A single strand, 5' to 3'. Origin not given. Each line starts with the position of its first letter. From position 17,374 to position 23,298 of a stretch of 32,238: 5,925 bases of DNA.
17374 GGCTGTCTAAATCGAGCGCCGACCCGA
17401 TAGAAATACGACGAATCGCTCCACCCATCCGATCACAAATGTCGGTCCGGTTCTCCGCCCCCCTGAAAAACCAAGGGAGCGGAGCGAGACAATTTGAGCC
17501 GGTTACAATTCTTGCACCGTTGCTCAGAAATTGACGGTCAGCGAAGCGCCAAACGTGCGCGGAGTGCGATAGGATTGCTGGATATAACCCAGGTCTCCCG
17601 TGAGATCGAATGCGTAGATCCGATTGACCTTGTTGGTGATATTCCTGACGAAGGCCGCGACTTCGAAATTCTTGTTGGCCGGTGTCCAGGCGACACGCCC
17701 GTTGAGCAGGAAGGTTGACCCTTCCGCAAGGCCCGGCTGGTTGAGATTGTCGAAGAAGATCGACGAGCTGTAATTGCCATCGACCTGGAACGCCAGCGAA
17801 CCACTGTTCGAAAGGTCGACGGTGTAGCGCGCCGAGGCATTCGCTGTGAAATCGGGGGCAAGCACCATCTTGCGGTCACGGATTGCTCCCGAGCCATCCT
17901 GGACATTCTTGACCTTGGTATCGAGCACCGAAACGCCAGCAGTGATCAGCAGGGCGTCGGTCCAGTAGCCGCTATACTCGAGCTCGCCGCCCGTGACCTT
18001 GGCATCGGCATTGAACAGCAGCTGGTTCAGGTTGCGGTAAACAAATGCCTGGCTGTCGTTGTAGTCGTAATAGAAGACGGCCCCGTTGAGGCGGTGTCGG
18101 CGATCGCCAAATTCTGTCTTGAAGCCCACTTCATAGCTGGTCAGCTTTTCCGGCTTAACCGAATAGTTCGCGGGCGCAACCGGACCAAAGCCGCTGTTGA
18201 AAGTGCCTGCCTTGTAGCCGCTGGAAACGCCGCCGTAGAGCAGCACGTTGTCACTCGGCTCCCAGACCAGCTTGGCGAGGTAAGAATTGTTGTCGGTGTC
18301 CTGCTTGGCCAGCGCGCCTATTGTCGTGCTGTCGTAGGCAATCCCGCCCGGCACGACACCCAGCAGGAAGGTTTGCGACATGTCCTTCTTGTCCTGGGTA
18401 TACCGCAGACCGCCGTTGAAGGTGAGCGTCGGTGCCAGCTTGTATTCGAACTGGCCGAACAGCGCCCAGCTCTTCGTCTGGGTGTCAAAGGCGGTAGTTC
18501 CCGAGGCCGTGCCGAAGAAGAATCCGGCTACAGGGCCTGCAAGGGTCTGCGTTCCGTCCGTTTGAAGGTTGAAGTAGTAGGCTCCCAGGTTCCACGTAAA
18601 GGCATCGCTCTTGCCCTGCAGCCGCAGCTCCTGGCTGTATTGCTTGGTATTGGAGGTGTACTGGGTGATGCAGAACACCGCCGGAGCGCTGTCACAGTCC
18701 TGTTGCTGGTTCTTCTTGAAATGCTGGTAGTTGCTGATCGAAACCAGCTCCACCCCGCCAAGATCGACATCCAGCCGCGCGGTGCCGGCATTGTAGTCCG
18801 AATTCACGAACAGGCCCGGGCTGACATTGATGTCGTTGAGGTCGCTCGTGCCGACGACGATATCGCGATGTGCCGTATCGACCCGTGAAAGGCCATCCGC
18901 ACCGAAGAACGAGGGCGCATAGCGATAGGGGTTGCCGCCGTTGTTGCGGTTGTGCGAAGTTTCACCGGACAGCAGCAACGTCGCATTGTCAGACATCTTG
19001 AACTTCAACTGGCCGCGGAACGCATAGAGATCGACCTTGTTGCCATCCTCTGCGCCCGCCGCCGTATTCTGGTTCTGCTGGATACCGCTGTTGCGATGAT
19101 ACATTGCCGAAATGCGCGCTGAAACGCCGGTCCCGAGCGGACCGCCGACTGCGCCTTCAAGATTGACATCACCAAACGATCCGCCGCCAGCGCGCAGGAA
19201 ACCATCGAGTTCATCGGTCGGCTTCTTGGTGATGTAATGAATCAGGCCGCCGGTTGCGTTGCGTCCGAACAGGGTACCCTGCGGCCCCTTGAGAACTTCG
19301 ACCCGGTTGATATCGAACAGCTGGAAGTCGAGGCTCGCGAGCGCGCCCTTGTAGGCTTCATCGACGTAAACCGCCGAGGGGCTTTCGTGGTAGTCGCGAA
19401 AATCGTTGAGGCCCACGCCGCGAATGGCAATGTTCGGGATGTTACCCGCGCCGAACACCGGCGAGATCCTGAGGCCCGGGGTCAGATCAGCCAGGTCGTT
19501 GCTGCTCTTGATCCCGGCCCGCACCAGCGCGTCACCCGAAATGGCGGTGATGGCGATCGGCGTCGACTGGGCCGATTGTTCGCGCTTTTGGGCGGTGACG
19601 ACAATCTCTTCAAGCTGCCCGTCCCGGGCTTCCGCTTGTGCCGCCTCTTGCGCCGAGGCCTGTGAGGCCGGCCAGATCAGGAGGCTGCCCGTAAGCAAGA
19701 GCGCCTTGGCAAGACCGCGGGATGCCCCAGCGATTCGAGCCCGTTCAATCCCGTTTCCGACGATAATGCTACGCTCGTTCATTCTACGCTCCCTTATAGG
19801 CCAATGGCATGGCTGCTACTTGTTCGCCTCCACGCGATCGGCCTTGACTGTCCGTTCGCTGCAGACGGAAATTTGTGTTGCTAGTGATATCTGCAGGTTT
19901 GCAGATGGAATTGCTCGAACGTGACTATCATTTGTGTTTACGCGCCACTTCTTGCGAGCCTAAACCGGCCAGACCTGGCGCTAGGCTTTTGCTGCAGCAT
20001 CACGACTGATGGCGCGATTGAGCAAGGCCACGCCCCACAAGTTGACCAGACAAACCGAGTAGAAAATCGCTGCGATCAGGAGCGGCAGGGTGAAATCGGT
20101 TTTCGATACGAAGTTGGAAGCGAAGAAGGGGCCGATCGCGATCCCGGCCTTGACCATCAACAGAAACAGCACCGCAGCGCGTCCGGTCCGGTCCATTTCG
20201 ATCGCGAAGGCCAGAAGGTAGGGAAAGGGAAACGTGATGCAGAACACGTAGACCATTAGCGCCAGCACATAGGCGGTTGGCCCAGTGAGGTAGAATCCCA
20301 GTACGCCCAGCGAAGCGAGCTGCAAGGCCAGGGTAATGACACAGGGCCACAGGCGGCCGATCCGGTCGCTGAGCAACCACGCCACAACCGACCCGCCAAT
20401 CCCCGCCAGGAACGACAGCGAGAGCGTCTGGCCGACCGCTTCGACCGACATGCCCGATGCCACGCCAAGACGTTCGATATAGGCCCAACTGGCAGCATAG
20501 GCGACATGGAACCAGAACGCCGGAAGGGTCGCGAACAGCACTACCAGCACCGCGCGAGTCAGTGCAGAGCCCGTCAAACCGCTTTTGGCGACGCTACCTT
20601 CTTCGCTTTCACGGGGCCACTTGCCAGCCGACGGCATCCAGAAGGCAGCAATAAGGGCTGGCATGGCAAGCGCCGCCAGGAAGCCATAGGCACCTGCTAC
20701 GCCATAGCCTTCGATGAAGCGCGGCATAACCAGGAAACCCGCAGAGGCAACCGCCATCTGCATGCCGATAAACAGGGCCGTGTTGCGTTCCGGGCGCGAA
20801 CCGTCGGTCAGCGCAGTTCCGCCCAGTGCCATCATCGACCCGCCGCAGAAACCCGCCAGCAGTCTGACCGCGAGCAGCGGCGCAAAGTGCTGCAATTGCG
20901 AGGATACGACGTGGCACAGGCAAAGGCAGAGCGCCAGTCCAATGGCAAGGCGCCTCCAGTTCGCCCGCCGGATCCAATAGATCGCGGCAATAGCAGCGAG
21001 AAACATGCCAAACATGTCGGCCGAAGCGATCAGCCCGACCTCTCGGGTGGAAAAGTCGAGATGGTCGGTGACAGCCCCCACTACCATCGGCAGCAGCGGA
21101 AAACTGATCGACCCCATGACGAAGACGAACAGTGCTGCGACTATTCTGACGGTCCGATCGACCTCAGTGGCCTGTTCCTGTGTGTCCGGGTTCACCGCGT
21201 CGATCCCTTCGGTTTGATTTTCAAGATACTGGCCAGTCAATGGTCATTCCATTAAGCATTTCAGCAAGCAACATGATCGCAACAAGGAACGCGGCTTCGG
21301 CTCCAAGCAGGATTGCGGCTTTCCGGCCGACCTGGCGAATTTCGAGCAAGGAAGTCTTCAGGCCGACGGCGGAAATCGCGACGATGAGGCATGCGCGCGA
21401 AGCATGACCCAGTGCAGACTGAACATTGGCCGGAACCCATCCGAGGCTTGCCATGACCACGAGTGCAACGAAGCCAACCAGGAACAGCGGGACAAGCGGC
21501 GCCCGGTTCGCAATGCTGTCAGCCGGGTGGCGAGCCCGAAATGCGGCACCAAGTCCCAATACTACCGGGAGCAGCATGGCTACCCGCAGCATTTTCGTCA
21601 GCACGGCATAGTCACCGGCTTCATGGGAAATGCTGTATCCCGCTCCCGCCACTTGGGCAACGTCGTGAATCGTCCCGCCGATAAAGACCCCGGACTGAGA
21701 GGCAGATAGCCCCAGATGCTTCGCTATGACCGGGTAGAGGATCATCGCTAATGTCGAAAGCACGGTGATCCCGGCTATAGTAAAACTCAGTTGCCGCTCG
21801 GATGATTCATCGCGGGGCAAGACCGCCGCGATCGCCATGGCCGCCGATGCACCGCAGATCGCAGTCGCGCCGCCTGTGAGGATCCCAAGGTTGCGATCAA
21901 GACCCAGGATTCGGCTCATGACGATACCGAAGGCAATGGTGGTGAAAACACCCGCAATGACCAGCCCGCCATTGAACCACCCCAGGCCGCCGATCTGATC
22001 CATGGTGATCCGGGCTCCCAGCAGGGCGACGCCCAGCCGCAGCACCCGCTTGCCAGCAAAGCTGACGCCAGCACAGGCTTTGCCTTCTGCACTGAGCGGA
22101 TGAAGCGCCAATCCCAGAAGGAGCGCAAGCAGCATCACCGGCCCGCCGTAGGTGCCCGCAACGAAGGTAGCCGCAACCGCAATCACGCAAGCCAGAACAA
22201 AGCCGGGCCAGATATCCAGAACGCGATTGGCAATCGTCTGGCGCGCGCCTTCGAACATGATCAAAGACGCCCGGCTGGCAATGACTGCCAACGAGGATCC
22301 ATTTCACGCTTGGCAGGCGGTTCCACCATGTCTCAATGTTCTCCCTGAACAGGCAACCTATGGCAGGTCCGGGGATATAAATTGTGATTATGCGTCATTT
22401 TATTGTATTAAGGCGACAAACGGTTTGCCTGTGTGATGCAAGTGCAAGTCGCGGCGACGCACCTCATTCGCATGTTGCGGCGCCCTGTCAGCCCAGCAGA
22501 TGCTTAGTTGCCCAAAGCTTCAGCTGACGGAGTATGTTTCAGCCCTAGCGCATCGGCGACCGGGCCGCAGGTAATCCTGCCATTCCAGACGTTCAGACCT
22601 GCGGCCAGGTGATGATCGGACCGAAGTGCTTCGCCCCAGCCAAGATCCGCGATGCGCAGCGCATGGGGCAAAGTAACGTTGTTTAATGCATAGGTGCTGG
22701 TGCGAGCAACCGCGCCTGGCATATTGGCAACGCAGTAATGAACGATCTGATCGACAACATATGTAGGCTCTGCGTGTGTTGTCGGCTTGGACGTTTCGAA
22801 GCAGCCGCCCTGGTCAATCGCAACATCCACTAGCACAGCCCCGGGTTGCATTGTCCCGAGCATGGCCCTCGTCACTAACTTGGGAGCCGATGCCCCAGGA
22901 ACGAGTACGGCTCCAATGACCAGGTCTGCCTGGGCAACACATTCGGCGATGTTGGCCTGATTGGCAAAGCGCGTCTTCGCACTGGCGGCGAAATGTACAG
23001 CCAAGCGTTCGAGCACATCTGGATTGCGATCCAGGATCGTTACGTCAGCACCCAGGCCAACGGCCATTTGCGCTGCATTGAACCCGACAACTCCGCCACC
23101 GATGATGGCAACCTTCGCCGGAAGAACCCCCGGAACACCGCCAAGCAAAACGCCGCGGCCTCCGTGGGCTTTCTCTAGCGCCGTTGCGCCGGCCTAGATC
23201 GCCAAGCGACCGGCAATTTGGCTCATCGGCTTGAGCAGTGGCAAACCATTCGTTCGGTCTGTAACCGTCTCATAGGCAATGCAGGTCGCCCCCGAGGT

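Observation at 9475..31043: A ~21.6-kb catabolic gene block sits inside an M20 peptidase gene, with no integrase, transposase or terminal repeats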

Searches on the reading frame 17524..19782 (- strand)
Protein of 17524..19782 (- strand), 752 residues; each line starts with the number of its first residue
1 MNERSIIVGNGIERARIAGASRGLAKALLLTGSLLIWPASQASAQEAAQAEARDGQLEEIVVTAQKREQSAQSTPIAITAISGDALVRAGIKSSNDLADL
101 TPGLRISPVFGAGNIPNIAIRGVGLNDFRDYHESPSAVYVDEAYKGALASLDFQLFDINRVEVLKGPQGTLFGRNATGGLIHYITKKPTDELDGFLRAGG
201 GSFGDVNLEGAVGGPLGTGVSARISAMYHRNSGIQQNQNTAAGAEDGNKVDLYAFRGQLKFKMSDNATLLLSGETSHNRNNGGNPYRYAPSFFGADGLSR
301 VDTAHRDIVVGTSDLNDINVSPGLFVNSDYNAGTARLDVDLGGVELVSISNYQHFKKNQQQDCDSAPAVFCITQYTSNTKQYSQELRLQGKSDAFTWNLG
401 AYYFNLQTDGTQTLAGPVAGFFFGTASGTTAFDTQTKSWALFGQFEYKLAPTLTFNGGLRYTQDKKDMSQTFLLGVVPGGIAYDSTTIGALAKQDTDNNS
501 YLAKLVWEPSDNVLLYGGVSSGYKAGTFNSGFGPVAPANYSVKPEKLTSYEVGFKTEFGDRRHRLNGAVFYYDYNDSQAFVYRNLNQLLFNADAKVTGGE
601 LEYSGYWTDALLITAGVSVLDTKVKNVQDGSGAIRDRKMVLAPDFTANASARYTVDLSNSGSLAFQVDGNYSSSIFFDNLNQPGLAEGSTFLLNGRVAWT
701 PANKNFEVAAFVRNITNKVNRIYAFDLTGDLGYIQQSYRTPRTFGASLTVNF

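Call 8: search_protein_families(library=pfam, proteins=[window:17524-19782:-])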
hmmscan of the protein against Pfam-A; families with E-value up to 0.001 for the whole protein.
window:17524-19782:- (752 aa): 2 families
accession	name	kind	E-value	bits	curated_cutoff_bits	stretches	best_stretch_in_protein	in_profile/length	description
PF00593.30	TonB_dep_Rec_b-barrel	-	8.1e-38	131.8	27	1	279-715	15-436/436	TonB dependent receptor-like, beta-barrel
PF07715.20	Plug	-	9.5e-15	55.5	23.9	1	71-179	2-106/107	TonB-dependent Receptor Plug Domain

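Call 50: search_protein_families(library=ncbifam, proteins=[window:17524-19782:-], max_evalue=0.00001)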
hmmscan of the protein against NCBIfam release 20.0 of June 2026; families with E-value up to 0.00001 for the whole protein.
window:17524-19782:- (752 aa): 19 families
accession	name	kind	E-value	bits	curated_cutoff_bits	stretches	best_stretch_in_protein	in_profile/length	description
TIGR01783.1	TonB-siderophor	subfamily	2.5e-39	135.5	223.5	2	412-752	340-649/649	TonB-dependent siderophore receptor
TIGR01786.1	TonB-hemlactrns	subfamily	8.3e-26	90.5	323.75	1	59-752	2-719/719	TonB-dependent hemoglobin/transferrin/lactoferrin family receptor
TIGR01785.1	TonB-hemin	subfamily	3.4e-24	85.3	316.85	1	57-642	1-581/677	TonB-dependent heme/hemoglobin receptor family protein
TIGR01779.1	TonB-B12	equivalog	3.1e-23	82.2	599.7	1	42-311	14-274/614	TonB-dependent vitamin B12 receptor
NF053590.1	TonB_dep_TOL0244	equivalog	3.6e-19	68.8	645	1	152-281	106-229/604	TOL_0244 family TonB-dependent receptor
NF010010.0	PRK13483.1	equivalog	7.8e-18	63.8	927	1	41-198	17-175/660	ligand-gated channel protein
NF007349.0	PRK09840.1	equivalog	2.3e-13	49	686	1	22-202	11-193/760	catecholate siderophore receptor Fiu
NF010038.0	PRK13513.1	equivalog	5.6e-13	48.3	942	1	39-199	17-178/659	ligand-gated channel protein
NF007926.1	PRK10641.1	equivalog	4.9e-12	45.2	836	1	48-266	18-235/617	TonB-dependent vitamin B12 receptor BtuB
NF050067.1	TonBEntbctnRecCfrA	equivalog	5e-11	41.6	1200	1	51-194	19-166/698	TonB-dependent ferric enterobactin receptor CfrA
NF010012.0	PRK13486.1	equivalog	4.4e-10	38.6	924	0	155-199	127-171/696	TonB-dependent receptor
NF010651.0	PRK14050.1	equivalog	2.3e-09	36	884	1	54-206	59-206/730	TonB-dependent siderophore receptor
NF010011.0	PRK13484.1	equivalog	3.5e-09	35.5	1197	1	51-200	24-174/682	IreA family TonB-dependent siderophore receptor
NF047944.1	FoxamRcptFoxA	equivalog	3.7e-09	35.4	1300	1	37-279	17-248/697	ferrioxamine B receptor FoxA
NF007478.2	PRK10064.1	equivalog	8.1e-09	34.3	745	1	50-197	23-169/663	catecholate siderophore receptor CirA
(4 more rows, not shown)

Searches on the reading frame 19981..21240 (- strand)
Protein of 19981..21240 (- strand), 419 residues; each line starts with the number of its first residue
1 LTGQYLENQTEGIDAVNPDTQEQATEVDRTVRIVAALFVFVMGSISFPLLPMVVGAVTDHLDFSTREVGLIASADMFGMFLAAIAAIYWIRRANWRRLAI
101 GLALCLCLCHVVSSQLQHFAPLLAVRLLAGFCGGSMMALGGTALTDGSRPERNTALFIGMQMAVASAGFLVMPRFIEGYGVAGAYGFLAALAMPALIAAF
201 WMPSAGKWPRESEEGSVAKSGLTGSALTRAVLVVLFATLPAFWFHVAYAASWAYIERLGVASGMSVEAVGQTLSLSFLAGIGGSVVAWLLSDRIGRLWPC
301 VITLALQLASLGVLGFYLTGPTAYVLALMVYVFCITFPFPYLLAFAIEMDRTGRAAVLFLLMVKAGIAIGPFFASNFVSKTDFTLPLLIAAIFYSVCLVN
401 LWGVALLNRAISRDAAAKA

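Call 8: search_protein_families(library=pfam, proteins=[window:19981-21240:-])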
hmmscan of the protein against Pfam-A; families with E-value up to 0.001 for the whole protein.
window:19981-21240:- (419 aa): 1 family
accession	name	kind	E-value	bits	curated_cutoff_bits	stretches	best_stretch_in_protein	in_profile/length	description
PF07690.21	MFS_1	-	1.2e-18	67.6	33.4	1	35-346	4-319/347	Major Facilitator Superfamily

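Call 50: search_protein_families(library=ncbifam, proteins=[window:19981-21240:-], max_evalue=0.00001)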
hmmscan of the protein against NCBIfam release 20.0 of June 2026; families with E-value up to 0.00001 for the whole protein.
window:19981-21240:- (419 aa): 0 families

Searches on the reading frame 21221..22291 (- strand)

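Call 8: search_protein_families(library=pfam, proteins=[window:21221-22291:-])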
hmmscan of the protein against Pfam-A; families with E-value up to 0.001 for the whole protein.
window:21221-22291:- (356 aa): 1 family
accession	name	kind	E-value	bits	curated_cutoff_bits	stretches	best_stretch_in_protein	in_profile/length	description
PF03601.19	Cons_hypoth698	-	7.7e-70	235.7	24.5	1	29-328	1-303/304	Conserved hypothetical protein 698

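Call 50: search_protein_families(library=ncbifam, proteins=[window:21221-22291:-], max_evalue=0.00001)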
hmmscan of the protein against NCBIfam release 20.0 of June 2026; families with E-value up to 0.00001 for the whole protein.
window:21221-22291:- (356 aa): 1 family
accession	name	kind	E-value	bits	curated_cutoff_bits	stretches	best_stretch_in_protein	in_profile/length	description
TIGR00698.1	TIGR00698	subfamily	2.1e-42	145.6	232.6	1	41-337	23-321/335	YeiH family putative sulfate export transporter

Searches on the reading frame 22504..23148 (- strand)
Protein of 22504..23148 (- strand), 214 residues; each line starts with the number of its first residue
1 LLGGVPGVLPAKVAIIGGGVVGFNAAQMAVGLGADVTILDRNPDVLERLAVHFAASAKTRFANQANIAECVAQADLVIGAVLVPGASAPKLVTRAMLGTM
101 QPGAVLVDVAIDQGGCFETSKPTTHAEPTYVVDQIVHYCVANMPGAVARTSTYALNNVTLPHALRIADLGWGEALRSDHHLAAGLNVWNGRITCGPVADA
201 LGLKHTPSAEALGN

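Call 9: search_protein_families(library=pfam, proteins=[window:22504-23148:-])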
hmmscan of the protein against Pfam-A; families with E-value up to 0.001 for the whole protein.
window:22504-23148:- (214 aa): 10 families
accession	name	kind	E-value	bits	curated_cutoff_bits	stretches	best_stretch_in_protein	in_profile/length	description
PF01262.27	AlaDh_PNT_C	-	9.5e-80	267.5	23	1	1-194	19-213/214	Alanine dehydrogenase/PNT, C-terminal domain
PF07992.20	Pyr_redox_2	-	2.7e-08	34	26.1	1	9-64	141-196/291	Pyridine nucleotide-disulphide oxidoreductase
PF02826.25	2-Hacid_dh_C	-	7.2e-08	32.4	25.1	1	12-110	38-127/178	D-isomer specific 2-hydroxyacid dehydrogenase, NAD binding domain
PF00070.33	Pyr_redox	-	8.1e-07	29.9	22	1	12-63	1-52/82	Pyridine nucleotide-disulphide oxidoreductase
PF01488.26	Shikimate_DH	-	3.4e-06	27.6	24.3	1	11-110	13-112/138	Shikimate / quinate 5-dehydrogenase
PF03446.21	NAD_binding_2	-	3.9e-06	27.4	21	1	12-109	1-92/161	NAD binding domain of 6-phosphogluconate dehydrogenase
PF02737.24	3HCDH_N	-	7.5e-06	26.4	22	1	12-65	1-54/180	3-hydroxyacyl-CoA dehydrogenase, NAD binding domain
PF03807.23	F420_oxidored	-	1.4e-05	26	21.6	1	12-110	1-92/94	NADP oxidoreductase coenzyme F420-dependent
PF01266.30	DAO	-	0.00023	21.3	27.9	1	12-44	1-33/353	FAD dependent oxidoreductase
PF02254.24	TrkA_N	-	0.00056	20.7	23.8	1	13-59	1-52/116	TrkA-N domain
